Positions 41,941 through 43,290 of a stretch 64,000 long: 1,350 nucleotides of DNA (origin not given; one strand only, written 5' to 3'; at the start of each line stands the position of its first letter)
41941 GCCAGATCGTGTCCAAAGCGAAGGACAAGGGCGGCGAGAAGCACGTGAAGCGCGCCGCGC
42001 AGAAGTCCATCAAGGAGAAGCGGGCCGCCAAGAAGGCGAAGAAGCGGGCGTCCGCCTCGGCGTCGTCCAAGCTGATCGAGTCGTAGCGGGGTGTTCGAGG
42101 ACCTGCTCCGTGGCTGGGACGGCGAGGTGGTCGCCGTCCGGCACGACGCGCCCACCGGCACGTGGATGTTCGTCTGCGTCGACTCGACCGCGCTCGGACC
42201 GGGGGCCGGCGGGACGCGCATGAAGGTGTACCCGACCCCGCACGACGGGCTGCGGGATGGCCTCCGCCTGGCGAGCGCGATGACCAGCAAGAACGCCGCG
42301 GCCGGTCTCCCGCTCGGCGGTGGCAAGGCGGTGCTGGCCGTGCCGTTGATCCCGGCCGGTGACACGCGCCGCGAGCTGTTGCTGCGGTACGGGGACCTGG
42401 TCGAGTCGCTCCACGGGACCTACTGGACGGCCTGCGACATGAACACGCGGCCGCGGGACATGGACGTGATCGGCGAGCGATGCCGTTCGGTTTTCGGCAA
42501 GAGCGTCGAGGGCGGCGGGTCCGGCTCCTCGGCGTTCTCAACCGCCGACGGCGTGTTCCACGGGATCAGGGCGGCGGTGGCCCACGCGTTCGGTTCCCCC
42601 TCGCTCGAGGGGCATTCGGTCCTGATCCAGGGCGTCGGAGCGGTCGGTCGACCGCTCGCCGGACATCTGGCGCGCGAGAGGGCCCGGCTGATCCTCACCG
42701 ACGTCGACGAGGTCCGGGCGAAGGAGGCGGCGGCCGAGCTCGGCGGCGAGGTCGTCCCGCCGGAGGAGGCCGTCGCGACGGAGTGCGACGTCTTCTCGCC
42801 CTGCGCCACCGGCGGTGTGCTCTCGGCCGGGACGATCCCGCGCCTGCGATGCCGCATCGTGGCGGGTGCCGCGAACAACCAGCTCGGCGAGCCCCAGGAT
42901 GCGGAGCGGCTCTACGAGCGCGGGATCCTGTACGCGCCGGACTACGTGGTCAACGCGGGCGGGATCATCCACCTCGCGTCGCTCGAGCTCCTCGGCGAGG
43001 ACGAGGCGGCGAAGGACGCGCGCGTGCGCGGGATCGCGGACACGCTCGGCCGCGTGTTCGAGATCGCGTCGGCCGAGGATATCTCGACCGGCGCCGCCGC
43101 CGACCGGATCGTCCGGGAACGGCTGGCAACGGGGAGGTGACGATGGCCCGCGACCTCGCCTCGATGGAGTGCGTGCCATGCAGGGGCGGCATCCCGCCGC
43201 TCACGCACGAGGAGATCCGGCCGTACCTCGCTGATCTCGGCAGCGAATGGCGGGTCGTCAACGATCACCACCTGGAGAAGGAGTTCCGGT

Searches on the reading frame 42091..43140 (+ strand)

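Call 49: search_protein_families(library=pfam, proteins=[window:42091-43140:+], max_evalue=0.001)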
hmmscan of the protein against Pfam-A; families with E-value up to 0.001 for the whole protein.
window:42091-43140:+ (349 aa): 3 families
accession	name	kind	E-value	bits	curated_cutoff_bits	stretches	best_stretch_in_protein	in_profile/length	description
PF00208.27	ELFV_dehydrog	-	6.2e-16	59.3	23.4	1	218-300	98-181/241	Glutamate/Leucine/Phenylalanine/Valine dehydrogenase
PF02812.23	ELFV_dehydrog_N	-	6.5e-15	55.4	25.3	1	31-129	28-125/129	Glu/Leu/Phe/Val dehydrogenase, dimerisation domain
PF00670.27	AdoHcyase_NAD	-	0.0004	21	27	1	172-238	21-85/162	S-adenosyl-L-homocysteine hydrolase, NAD binding domain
